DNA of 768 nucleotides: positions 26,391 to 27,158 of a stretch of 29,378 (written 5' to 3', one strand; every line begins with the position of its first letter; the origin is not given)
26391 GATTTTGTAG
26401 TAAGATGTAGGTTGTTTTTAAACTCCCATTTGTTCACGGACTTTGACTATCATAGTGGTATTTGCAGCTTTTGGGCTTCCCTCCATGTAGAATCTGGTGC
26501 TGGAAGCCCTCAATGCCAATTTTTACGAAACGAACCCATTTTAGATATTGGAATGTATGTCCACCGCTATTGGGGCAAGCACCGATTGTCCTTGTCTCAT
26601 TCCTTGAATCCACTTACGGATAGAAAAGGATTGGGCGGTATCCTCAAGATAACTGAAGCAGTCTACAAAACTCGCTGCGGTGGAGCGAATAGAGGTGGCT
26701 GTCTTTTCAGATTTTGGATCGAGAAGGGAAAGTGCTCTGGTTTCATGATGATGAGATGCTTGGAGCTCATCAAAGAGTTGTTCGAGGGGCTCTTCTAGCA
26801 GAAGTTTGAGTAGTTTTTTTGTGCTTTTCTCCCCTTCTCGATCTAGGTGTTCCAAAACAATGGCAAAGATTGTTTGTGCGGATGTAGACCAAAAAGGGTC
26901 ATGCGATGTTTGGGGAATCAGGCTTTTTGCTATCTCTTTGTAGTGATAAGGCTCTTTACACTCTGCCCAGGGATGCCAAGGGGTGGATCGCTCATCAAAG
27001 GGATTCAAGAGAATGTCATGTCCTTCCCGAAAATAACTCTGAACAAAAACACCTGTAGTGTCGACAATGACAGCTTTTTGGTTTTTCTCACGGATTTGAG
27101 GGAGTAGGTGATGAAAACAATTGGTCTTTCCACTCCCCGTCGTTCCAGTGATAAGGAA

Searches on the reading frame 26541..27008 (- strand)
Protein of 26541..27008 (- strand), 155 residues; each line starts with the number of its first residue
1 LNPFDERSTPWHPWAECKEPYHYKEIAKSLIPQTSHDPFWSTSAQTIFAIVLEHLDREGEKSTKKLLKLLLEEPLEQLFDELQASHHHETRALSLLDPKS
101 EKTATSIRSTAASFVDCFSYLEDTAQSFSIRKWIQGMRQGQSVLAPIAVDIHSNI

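Call 9: search_protein_families(library=pfam, proteins=[window:26541-27008:-], max_evalue=0.01)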
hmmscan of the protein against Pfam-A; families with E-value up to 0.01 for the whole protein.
window:26541-27008:- (155 aa): 3 families
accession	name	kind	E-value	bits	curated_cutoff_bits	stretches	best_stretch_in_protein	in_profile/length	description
PF10412.15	TrwB_AAD_bind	-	7.3e-34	117.7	20.5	1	1-143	68-207/387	Type IV secretion-system coupling protein DNA-binding domain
PF02534.20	T4SS-DNA_transf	-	0.0031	16.9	20.1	1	28-120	133-239/468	Type IV secretory system Conjugative DNA transfer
PF24419.1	Cupin_NOL9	-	0.0051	16.8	27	1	43-128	55-140/152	Polynucleotide 5'-hydroxyl-kinase NOL9, N-terminal domain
